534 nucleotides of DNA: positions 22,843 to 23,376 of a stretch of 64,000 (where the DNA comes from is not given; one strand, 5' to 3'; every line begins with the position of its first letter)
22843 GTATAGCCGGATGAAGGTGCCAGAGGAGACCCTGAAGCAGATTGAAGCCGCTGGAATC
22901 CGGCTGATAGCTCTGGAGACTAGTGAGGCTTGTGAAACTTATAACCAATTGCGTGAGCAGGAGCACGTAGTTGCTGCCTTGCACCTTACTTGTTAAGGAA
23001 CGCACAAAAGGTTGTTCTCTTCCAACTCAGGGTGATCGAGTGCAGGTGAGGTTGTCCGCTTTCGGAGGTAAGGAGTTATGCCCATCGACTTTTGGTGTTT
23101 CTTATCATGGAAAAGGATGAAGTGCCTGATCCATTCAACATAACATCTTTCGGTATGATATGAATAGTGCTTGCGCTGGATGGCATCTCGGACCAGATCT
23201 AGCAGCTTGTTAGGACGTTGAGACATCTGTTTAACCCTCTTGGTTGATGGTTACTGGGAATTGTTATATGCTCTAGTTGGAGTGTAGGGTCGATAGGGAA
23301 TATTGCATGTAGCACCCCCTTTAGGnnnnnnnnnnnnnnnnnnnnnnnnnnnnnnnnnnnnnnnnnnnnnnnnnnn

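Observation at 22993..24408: Decayed chromosomal integron: intI N-terminal stub, one cassette, one well-formed attC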

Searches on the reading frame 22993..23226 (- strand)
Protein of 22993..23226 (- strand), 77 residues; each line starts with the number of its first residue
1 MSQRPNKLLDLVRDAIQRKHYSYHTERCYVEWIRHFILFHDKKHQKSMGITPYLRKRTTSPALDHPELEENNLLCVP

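Call 3: search_protein_families(library=pfam, proteins=[window:22993-23226:-], max_evalue=0.1)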
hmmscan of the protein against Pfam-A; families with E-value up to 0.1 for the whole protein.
window:22993-23226:- (77 aa): 1 family
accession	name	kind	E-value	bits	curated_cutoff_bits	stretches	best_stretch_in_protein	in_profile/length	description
PF13495.12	Phage_int_SAM_4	-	5.6e-11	43.1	27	1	8-49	1-42/85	Phage integrase, N-terminal SAM-like domain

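Call 10: search_protein_families(library=ncbifam, proteins=[window:22993-23226:-], max_evalue=1)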
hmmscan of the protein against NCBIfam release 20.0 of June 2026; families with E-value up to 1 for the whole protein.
window:22993-23226:- (77 aa): 2 families
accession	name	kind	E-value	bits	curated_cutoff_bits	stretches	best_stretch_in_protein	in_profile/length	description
TIGR02249.1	integrase_gron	subfamily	4.4e-10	39.4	265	1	8-49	1-42/315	integron integrase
NF011946.0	PRK15417.1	equivalog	5.8e-09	35.6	435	1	4-49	12-57/337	integron integrase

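Call 11: search_solved_structures(query=window:22993-23226:-, max_evalue=10, show_alignments=3)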
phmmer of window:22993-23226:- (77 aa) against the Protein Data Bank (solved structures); distinct sequences matched with E-value up to 10: 2.
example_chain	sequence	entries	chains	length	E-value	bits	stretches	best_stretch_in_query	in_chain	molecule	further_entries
2a3v_A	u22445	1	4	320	5.7e-05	26.6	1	9-49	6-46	site-specific recombinase IntI4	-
8g3a_D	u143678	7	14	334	0.71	13.5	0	40-70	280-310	Sensor protein BceS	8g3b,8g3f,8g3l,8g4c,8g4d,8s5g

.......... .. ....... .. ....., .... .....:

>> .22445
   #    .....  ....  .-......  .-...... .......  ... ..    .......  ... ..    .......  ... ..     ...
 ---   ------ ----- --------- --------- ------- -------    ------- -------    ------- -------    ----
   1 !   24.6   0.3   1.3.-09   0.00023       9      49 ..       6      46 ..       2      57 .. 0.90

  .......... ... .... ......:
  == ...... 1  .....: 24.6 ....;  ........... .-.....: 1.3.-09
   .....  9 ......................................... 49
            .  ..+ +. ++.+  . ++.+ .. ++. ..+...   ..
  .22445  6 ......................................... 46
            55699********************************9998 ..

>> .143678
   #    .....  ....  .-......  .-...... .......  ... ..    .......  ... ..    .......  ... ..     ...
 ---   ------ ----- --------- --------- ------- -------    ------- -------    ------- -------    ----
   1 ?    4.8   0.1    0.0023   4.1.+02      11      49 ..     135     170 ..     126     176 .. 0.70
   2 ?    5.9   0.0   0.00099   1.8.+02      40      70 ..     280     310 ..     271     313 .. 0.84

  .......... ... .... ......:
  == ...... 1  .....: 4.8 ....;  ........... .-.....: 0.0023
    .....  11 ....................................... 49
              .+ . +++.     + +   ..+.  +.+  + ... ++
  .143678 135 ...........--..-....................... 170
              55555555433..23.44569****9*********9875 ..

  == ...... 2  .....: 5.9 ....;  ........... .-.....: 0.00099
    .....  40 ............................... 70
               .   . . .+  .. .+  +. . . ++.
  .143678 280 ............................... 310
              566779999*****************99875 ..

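Call 15: find_homologous_proteins(query=window:22993-23226:-, max_evalue=0.001)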
Query window:22993-23226:- (77 aa): 4 proteins with E <= 0.001 among 4 candidates.
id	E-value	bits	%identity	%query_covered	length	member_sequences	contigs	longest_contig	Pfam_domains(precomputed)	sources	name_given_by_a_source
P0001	2.6e-47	176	100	100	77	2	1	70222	PF13495.13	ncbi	-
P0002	1.4e-25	106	93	70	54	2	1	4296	PF13495.13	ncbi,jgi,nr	ncbi:MAG: integrase [Anaerolineales bacterium]|nr:MAG: integrase [Anaerolineales bacterium]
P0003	1.1e-17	81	69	83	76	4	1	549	PF13495.13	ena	-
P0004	6.5e-17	79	68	82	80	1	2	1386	PF13495.13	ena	-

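Call 17: find_encoding_contigs(protein=P0002, flank=10000)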
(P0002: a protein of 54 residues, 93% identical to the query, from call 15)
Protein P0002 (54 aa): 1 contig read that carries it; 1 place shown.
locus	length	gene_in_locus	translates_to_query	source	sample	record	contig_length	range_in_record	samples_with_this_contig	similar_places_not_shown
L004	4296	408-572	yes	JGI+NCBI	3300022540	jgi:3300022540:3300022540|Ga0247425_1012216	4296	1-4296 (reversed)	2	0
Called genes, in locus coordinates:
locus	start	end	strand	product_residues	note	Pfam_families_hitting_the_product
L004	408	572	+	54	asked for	PF13495:Phage_int_SAM_4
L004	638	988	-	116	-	PF04430:DUF498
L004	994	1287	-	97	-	PF00708:Acylphosphatase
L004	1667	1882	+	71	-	PF00313:CSD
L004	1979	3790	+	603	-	PF02310:B12-binding, PF04055:Radical_SAM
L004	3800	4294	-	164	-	PF04539:Sigma70_r3, PF04545:Sigma70_r4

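Call 18: find_encoding_contigs(protein=P0004, flank=10000)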
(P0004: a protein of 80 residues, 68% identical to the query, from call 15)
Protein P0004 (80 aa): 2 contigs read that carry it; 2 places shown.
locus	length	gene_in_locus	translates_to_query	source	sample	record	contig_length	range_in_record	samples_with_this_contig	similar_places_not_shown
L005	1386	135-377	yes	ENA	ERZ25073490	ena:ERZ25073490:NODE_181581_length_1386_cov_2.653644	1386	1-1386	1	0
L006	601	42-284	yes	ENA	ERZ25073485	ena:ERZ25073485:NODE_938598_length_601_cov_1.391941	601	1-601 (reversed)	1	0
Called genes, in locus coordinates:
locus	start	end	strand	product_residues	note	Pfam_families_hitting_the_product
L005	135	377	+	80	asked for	PF13495:Phage_int_SAM_4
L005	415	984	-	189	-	-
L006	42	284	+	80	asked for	PF13495:Phage_int_SAM_4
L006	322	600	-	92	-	?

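Call 19: find_encoding_contigs(protein=P0003, flank=10000)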
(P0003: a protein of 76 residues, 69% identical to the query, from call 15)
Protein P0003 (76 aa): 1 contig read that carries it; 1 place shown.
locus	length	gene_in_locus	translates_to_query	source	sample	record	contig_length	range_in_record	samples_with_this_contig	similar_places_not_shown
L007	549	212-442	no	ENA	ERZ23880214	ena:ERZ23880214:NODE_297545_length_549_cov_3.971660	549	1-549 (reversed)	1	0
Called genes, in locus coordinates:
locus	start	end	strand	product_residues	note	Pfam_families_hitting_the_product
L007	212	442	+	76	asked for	PF13495:Phage_int_SAM_4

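Call 96: list_cluster_members(proteins=[P0001, P0005])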
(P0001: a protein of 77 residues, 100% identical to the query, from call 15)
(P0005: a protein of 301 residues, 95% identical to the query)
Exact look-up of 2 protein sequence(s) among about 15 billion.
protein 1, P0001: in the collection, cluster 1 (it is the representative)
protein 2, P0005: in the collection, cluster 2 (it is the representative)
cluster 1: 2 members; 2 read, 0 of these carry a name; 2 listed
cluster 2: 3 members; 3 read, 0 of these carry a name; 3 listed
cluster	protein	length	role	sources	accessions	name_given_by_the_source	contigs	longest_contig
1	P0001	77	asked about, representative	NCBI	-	-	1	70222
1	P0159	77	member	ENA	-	-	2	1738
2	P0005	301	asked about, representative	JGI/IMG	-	-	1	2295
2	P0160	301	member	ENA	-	-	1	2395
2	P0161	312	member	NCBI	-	-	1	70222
